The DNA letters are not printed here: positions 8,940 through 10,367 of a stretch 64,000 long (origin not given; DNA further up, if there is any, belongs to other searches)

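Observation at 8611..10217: Low-GC two-gene cassette: DUF4365-like PD-(D/E)xK nuclease plus a 375-aa protein with no recognisable domain (candidate uncharacterised defence / toxin-antitoxin module)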

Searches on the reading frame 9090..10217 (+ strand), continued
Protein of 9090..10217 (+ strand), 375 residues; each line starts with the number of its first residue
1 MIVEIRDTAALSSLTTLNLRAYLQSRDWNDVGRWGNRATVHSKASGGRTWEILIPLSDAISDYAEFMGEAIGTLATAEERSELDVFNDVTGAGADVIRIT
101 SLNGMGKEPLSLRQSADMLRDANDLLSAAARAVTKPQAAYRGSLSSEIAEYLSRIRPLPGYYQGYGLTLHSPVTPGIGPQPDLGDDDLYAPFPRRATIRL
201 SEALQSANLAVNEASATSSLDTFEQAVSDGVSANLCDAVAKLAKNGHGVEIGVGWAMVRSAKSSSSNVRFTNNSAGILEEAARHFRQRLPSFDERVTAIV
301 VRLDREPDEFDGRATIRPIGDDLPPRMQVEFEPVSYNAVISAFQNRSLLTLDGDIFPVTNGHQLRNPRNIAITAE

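Call 40: predict_structure(alignment_id=A2)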
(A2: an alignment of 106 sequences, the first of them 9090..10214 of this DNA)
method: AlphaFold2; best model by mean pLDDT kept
length: 375 residues; sequences in the alignment: 106
mean_pLDDT: 91.7   pTM: 0.84
mean pLDDT of the five models: 91.7, 91.2, 90.5, 90.0, 88.3
residues with pLDDT >= 90: 295; 70-90: 58; 50-70: 21; < 50: 1
segments of 3 or more residues with pLDDT < 50: none
pLDDT, mean of each block of 10 residues (from residue 1): 84 94 95 94 96 92 94 95 93 95 74 92 98 95 91 89 82 81 63 96 98 97 97 98 95 92 90 97 92 92 93 95 89 96 96 92 95 84
secondary structure, 60 per line:
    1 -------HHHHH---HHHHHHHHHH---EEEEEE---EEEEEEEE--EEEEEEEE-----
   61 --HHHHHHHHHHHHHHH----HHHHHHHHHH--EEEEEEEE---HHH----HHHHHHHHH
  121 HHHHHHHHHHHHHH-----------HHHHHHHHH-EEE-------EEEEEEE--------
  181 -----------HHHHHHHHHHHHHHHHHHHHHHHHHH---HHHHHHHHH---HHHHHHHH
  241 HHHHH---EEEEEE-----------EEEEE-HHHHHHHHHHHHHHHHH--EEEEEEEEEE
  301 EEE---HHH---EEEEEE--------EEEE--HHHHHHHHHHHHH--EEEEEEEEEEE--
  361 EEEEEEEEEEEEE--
elements in order: H8-12 H16-25 E29-34 E38-45 E48-55 H63-77 H82-91 E94-101 H112-134 H146-154 E156-158 E166-172 H192-217 H221-229 H233-245 E249-254 E266-270 H272-288 E291-303 E313-318 E327-330 H333-345 E348-358 E361-373

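Call 43: fold_search(model_id=the predicted structure, library=pdb)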
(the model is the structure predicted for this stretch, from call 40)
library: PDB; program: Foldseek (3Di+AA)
matches with E <= 10: 721; with E <= 0.001: 0
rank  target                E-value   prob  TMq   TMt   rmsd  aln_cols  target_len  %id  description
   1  9mj5_B                5.0e-02  0.99  0.17  0.29   3.7        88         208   11  Catalytic domain of human DNA polymerase alpha in complex with DNA and RPA (released 2025-02-19)
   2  1xtd                  5.0e-02  0.72  0.14  0.29  14.9       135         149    9  Structural Analysis of Leishmania mexicana eukaryotic initiation factor 5a (released 2004-10-26)
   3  9e3k_C                5.5e-02  0.95  0.15  0.26   5.1       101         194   10  Cryo EM structure of pertussis toxin in complex with neutralizing Fab PERT-199 (released 2025-10-29)
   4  4jbm_B                5.5e-02  0.72  0.16  0.28  11.9       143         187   13  Structure of murine DNA binding protein bound with ds DNA (released 2013-06-26)
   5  4gn3_N                5.8e-02  0.99  0.17  0.49   4.4        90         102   14  OBody AM1L10 bound to hen egg-white lysozyme (released 2013-08-21)
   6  4jbj_A                5.8e-02  0.87  0.18  0.31  13.5       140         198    8  Structural mimicry for functional antagonism (released 2013-06-26)
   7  3u58_B                6.4e-02  0.87  0.18  0.30  14.9       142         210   13  Crystal Structure of the Tetrahymena telomerase processivity factor Teb1 AB (released 2011-12-28)
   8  9e3h_C                6.8e-02  0.96  0.16  0.41   5.0       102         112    8  Cryo EM structure of pertussis toxin in complex with neutralizing Fab PERT-61 (released 2025-10-29)
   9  3u58_C                6.8e-02  0.90  0.19  0.30  14.9       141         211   13  Crystal Structure of the Tetrahymena telomerase processivity factor Teb1 AB (released 2011-12-28)
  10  4gop_B                7.9e-02  0.99  0.17  0.43   3.5        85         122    8  Structure and Conformational Change of a Replication Protein A Heterotrimer Bound to ssDNA (released 2012-11-28)
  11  1x6o                  7.9e-02  0.72  0.15  0.32  14.7       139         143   12  Structural Analysis of Leishmania braziliensis eukaryotic initiation factor 5a (released 2004-08-24)
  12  4jbm_A                1.2e-01  0.63  0.17  0.29  11.6       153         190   12  Structure of murine DNA binding protein bound with ds DNA (released 2013-06-26)
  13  4joi_B                1.4e-01  0.95  0.16  0.37   5.4        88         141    8  Crystal structure of the human telomeric Stn1-Ten1 complex (released 2013-05-29)
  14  7uy5_E                1.5e-01  0.87  0.15  0.32   5.3        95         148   10  Tetrahymena telomerase with CST (released 2022-07-13)
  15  3b6y_B                1.7e-01  0.91  0.15  0.27   4.7        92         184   11  Crystal Structure of the Second HIN-200 Domain of Interferon-Inducible Protein 16 (released 2007-11-13)
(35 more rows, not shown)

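Call 44: fold_search(model_id=the predicted structure, library=viral)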
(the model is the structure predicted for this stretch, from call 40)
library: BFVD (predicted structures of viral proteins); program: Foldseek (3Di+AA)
matches with E <= 10: 821; with E <= 0.001: 4
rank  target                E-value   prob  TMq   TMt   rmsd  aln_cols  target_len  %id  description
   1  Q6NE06                1.0e-19  1.00  0.63  0.62   8.0       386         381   14  Uncharacterized protein [Leptospira phage LE1]
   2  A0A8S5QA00            4.9e-07  1.00  0.34  0.34  14.4       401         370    9  DUF6575 domain-containing protein [Siphoviridae sp. ctoic9]
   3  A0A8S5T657            1.1e-06  1.00  0.30  0.39  13.0       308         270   11  Uncharacterized protein [Myoviridae sp. ctLIM9]
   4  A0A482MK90            1.6e-04  1.00  0.21  0.71   2.9        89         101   22  Uncharacterized protein [Nodularia phage vB_NspS-kac65v162]
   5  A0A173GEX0            1.7e-02  0.90  0.17  0.22  11.7       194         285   17  Uncharacterized protein [Erwinia phage vB_EamM_RAY]
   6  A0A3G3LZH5            2.0e-02  1.00  0.17  0.33   8.5       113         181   15  SsDNA binding protein [Brevibacterium phage Cantare]
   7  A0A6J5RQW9            3.9e-02  0.99  0.16  0.36   7.1        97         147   11  Uncharacterized protein [uncultured Caudovirales phage]
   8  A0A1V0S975            5.7e-02  0.98  0.15  0.42   4.9        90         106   14  Translation initiation factor 5A C-terminal domain-containing protein [Catovirus CTV1]
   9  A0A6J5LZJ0            1.2e-01  0.77  0.13  0.38  10.2        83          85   11  Uncharacterized protein [uncultured Caudovirales phage]
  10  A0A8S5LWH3            1.2e-01  0.21  0.11  0.20  18.9       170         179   11  Uncharacterized protein [Siphoviridae sp. ct3pR10]
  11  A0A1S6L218            1.5e-01  0.80  0.16  0.22  11.3       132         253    8  (no name in the UniProt tables at hand)
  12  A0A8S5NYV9            1.5e-01  0.92  0.16  0.25   5.4        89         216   18  tRNA_anti-like [Siphoviridae sp. ctiMP24]
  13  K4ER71                1.6e-01  0.91  0.14  0.16   5.0        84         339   12  Lef-3 [Epinotia aporema granulovirus]
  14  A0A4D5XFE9            1.7e-01  0.07  0.13  0.10  25.4       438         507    7  DNA ligase [Pithovirus LCPAC102]
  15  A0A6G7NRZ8            1.9e-01  0.14  0.17  0.11  14.3       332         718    8  (no name in the UniProt tables at hand)
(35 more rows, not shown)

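Call 46: search_protein_families(library=phrogs, proteins=[window:9090-10214:+, P0161], max_evalue=0.01)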
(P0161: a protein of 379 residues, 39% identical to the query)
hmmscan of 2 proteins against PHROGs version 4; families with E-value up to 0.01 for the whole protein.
window:9090-10214:+ (375 aa): 1 family
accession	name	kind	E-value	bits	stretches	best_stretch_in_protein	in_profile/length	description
phrog_27927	-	unknown function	2.3e-05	24.7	1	19-287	15-283/370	-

P0161 (379 aa): 1 family
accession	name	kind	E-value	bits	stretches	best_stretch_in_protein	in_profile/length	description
phrog_27927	-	unknown function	6.9e-17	62.6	1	58-352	55-349/370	-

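Call 47: search_dna_similar(query=P0161, collection=plasmids, mode=protein, max_rows=25, rows=spread)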
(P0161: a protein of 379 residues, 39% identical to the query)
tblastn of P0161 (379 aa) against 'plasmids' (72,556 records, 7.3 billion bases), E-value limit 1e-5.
Records with a match: 16; places in all: 16; records where one place covers at least 80% of the query: 15.
Best place of each record, by identity: <60% 16.
By first word of the organism name: Methylobacterium 2; Paenarthrobacter 2; Entomospira 2; Caballeronia 2; Streptomyces 2; Gluconobacter 1; Tistrella 1; Pigmentibacter 1; Phaeobacter 1; Pusillibacter 1; and 1 more.
By predicted mobility (MOB-suite, as given by PLSDB): non-mobilizable 9; conjugative 4; mobilizable 3.
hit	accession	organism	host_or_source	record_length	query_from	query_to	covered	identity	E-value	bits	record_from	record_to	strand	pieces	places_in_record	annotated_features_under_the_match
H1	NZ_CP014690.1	Gluconobacter albidus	water kefir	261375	1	375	99%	54.9%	8e-142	452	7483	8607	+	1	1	hypothetical protein | DUF4365 domain-containing protein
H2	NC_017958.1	Tistrella mobilis KA081020-065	-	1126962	1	367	97%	43.9%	2e-93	312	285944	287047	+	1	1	record has no annotation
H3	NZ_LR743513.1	Methylobacterium bullatum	-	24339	1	375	99%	35.2%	4e-63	225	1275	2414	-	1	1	hypothetical protein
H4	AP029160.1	Pigmentibacter ruber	Homo sapiens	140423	1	375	99%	34.0%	2e-64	229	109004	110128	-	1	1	hypothetical protein (x2)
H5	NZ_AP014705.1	Methylobacterium aquaticum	-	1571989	2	372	98%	25.6%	7e-18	93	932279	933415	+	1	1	none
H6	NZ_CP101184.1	Paenarthrobacter ureafaciens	mixed culture,soil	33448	14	363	92%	26.0%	2e-15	86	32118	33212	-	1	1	hypothetical protein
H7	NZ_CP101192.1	Paenarthrobacter ureafaciens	mixed culture,soil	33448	14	363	92%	26.0%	2e-15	86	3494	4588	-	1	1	hypothetical protein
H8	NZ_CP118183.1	Entomospira culicis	Culex pipiens,cell culture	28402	6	370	96%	24.7%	5e-32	135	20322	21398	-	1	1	hypothetical protein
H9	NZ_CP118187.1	Entomospira culicis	Culex pipiens,cell culture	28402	6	370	96%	24.7%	5e-32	135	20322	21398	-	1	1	hypothetical protein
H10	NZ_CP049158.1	Caballeronia sp. SBC1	whole organism,soil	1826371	11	355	91%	25.6%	2e-13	80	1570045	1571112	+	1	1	none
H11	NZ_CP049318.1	Caballeronia sp. SBC2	whole organism,soil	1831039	11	355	91%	25.6%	2e-13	80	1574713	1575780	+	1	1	none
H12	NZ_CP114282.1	Streptomyces aurantiacus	cell culture,Gobi habitat soil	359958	13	363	93%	24.1%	2e-12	76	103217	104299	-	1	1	hypothetical protein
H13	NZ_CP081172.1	Phaeobacter inhibens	-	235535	9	374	97%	22.9%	2e-14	82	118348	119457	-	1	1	hypothetical protein | DUF4365 domain-containing protein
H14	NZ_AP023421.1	Pusillibacter faecalis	Homo sapiens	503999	11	374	96%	22.9%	8e-22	104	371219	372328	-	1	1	hypothetical protein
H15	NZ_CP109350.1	Streptomyces sp. NBC_01568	-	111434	9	363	94%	23.0%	1e-15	86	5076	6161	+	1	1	hypothetical protein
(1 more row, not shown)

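Call 48: search_dna_similar(query=window:9090-10214:+, collection=phages, mode=protein, max_rows=20, max_evalue=0.001)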
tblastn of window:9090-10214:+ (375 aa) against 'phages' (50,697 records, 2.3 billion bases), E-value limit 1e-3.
Records with a match: 2; places in all: 2; records where one place covers at least 80% of the query: 2.
Best place of each record, by identity: <60% 2.
By first word of the organism name: Mycobacterium 2.
By host as written in the record: Mycobacterium abscessus GD102 1; Mycobacterium abscessus GD54 1.
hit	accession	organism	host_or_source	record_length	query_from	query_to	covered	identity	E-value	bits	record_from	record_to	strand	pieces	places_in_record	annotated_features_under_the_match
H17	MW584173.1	Mycobacterium phage prophi102-2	Mycobacterium abscessus GD102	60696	19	355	90%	20.3%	3e-4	49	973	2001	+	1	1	2: hypothetical protein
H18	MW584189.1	Mycobacterium phage prophiGD54-1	Mycobacterium abscessus GD54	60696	19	355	90%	20.3%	3e-4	49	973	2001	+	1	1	2: hypothetical protein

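Call 49: get_annotated_region(hit=H17, flank=5000)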
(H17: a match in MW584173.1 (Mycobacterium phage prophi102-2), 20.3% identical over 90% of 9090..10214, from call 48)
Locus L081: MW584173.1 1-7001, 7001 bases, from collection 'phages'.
description: Mycobacterium phage prophi102-2, complete genome.
organism: Mycobacterium phage prophi102-2 (NCBI taxid 2813210)
taxonomy: Viruses; Duplodnaviria; Heunggongvirae; Uroviricota; Caudoviricetes
host: Mycobacterium abscessus GD102; source: -; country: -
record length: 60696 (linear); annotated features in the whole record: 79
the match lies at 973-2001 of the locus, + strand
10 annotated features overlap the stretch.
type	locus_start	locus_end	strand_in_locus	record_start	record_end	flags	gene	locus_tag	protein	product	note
CDS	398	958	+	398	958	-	1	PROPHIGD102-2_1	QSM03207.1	hypothetical protein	-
CDS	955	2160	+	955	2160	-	2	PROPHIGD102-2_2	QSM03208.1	hypothetical protein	-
CDS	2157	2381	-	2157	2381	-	3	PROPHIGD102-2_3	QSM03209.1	hypothetical protein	-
CDS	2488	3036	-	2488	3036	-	4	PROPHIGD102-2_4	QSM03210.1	hypothetical protein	-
CDS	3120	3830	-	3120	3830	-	5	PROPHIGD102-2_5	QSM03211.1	hypothetical protein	-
CDS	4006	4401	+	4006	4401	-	6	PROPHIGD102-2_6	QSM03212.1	WXG motif protein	-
CDS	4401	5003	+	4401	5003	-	7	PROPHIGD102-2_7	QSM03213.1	hypothetical protein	-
CDS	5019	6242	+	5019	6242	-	8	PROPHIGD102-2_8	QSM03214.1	WXG motif protein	-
CDS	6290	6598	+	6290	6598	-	9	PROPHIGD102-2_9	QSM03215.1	WXG motif protein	-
CDS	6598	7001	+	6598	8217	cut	10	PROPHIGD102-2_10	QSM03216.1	polymorphic toxin protein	polymorphic toxin protein with WXG motif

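Call 50: get_annotated_region(hit=H1, flank=7000)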
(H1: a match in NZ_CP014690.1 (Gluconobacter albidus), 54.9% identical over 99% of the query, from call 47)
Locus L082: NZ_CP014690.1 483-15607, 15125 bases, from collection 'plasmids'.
description: Gluconobacter albidus strain TMW2.1191 plasmid pGS1191_1, complete sequence
organism: Gluconobacter albidus (NCBI taxid 318683)
taxonomy: Bacteria; Pseudomonadota; Alphaproteobacteria; Rhodospirillales; Acetobacteraceae; Gluconobacter; Gluconobacter albidus
host: -; source: water kefir; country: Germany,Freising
typing (MOB-suite, as given by PLSDB): conjugative; relaxase MOBF; mating-pair formation MPF_I
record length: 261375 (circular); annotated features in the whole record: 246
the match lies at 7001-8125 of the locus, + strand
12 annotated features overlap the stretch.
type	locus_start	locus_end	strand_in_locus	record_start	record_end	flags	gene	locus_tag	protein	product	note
CDS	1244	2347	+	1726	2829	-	-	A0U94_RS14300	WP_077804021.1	Fic family protein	-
CDS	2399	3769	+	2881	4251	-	-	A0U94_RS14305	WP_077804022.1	hypothetical protein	-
CDS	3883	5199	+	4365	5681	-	-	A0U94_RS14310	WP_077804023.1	glycosyl hydrolase family 28 protein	GO:0005975 - carbohydrate metabolic process [Evidence IEA]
CDS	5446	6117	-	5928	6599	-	-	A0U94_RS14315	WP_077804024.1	hypothetical protein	-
CDS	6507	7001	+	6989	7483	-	-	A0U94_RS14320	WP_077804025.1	DUF4365 domain-containing protein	-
CDS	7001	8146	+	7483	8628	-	-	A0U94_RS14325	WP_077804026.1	hypothetical protein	-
CDS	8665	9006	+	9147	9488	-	-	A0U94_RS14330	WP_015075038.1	type II toxin-antitoxin system RelE/ParE family toxin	-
CDS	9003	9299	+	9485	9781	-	-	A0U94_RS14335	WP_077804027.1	helix-turn-helix domain-containing protein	-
CDS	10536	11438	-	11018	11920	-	-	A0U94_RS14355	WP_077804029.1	LysR family transcriptional regulator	-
CDS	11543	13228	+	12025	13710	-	-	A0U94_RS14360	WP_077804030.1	thiamine pyrophosphate-binding protein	-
CDS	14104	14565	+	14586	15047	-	-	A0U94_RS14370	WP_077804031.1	lipocalin-like domain-containing protein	-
CDS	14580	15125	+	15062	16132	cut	citC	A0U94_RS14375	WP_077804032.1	[citrate (pro-3S)-lyase] ligase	GO:0006101 - citrate metabolic process [Evidence IEA]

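Call 51: get_annotated_region(hit=H13, flank=7000)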
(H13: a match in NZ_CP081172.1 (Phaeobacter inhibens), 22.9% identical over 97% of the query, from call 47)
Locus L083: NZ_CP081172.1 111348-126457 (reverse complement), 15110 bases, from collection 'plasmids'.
description: Phaeobacter inhibens strain M623 plasmid unnamed2, complete sequence
organism: Phaeobacter inhibens (NCBI taxid 221822)
taxonomy: Bacteria; Pseudomonadota; Alphaproteobacteria; Rhodobacterales; Roseobacteraceae; Phaeobacter; Phaeobacter inhibens
host: -; source: -; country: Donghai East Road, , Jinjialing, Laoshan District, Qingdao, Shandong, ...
typing (MOB-suite, as given by PLSDB): non-mobilizable; replicon rep_cluster_377
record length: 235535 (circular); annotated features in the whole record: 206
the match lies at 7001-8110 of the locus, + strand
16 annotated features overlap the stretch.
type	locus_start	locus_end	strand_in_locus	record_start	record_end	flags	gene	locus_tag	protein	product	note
CDS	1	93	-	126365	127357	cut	-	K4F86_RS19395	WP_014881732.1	ABC transporter ATP-binding protein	-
CDS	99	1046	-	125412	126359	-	-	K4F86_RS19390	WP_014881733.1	ABC transporter permease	-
CDS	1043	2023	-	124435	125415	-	-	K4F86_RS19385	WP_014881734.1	ABC transporter permease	GO:0055085 - transmembrane transport [Evidence IEA]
CDS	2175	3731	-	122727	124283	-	-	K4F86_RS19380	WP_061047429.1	ABC transporter substrate-binding protein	-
CDS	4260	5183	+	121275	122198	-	-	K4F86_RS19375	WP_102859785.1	calcium-binding protein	-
CDS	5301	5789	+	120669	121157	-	-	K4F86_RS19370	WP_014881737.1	DUF995 domain-containing protein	-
CDS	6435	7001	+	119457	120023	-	-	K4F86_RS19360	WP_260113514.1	DUF4365 domain-containing protein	-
CDS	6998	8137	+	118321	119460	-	-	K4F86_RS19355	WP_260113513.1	hypothetical protein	-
CDS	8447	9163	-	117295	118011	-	-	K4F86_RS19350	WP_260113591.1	hypothetical protein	-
CDS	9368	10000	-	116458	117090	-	-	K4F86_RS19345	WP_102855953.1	tyrosine-type recombinase/integrase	GO:0015074 - DNA integration [Evidence IEA]; GO:0006310 - DNA recombination [Evidence IEA]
CDS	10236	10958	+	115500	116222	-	-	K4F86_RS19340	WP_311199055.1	alpha/beta hydrolase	-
CDS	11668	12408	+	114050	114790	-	-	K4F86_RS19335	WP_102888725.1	class I SAM-dependent methyltransferase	-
CDS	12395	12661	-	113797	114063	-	-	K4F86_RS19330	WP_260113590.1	hypothetical protein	-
CDS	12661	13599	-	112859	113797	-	-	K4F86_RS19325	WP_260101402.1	LysR family transcriptional regulator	GO:0006355 - regulation of DNA-templated transcription [Evidence IEA]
CDS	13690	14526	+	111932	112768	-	-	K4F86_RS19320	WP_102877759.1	TauD/TfdA family dioxygenase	-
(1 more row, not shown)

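Call 67: search_protein_representatives(alignment_id=A2)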
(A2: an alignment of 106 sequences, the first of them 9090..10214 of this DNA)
Query: 106 sequences, 381 profile positions. Proteins with E-value up to 0.001 (for the whole library): 6351; up to 1e-10: 4508; up to 1e-30: 2479. The best 150 are listed.
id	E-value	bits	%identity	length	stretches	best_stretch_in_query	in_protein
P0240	1.2e-147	508.0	-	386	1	1-380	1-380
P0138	2.0e-147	507.2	-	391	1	1-380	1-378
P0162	4.9e-147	506.0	-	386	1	1-379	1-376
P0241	1.6e-144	497.7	-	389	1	1-379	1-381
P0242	1.1e-141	488.3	-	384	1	1-379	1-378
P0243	3.2e-138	477.0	-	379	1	1-380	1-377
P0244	3.6e-138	476.8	-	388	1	1-377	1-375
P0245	4.2e-137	473.3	-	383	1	1-380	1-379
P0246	2.9e-135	467.2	-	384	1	1-380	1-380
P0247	2.6e-134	464.1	-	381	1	1-376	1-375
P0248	5.3e-133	459.8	-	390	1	1-379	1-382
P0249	2.3e-132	457.7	-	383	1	1-379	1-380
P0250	6.3e-131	453.0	-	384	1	1-379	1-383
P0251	5.3e-130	449.9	-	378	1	1-375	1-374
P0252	1.5e-129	448.4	-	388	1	1-378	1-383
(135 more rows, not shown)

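Call 68: find_encoding_contigs(protein=P0161, flank=8000, max_places=6)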
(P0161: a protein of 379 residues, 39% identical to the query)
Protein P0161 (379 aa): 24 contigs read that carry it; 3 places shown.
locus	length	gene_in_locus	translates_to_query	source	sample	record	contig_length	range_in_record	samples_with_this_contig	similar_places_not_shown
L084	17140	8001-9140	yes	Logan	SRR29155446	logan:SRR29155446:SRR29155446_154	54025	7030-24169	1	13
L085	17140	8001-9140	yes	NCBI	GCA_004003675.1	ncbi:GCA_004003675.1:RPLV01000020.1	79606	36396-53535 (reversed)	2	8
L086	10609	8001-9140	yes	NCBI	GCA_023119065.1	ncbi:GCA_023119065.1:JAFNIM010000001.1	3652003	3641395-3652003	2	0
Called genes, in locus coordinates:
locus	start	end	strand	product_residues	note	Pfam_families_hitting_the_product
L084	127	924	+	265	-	PF01547:SBP_bac_1 (faint), PF13531:SBP_bac_11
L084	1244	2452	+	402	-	PF13356:Arm-DNA-bind_3, PF22022:Phage_int_M, PF00589:Phage_integrase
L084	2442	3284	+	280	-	-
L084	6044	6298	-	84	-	-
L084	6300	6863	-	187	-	-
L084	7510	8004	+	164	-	PF14280:DUF4365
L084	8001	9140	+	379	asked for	-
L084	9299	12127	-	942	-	PF04465:DUF499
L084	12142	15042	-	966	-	PF06634:DUF1156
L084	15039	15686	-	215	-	-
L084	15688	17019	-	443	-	PF02463:SMC_N (weak), PF11398:DUF2813 (faint), PF13175:AAA_15, PF13476:AAA_23, PF13304:AAA_21, PF13175:AAA_15 (weak)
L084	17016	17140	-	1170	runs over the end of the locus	PF00176:SNF2-rel_dom, PF00270:DEAD, PF04851:ResIII, PF00271:Helicase_C, PF13020:NOV_C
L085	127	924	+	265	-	PF01547:SBP_bac_1 (faint), PF13531:SBP_bac_11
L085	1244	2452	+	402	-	PF13356:Arm-DNA-bind_3, PF22022:Phage_int_M, PF00589:Phage_integrase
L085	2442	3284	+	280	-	-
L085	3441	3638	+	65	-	PF12728:HTH_17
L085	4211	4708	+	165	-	-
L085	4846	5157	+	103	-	PF19551:DUF6074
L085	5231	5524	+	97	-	-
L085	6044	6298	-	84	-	-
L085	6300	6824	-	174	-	-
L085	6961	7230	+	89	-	PF13560:HTH_31, PF01381:HTH_3, PF13443:HTH_26 (weak)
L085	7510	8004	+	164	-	PF14280:DUF4365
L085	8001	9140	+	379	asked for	-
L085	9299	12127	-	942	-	PF04465:DUF499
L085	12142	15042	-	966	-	PF06634:DUF1156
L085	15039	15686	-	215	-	-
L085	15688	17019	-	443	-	PF02463:SMC_N (weak), PF11398:DUF2813 (faint), PF13175:AAA_15, PF13476:AAA_23, PF13304:AAA_21, PF13175:AAA_15 (weak)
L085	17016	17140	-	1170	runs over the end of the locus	PF00176:SNF2-rel_dom, PF00270:DEAD, PF04851:ResIII, PF00271:Helicase_C, PF13020:NOV_C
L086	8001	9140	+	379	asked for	-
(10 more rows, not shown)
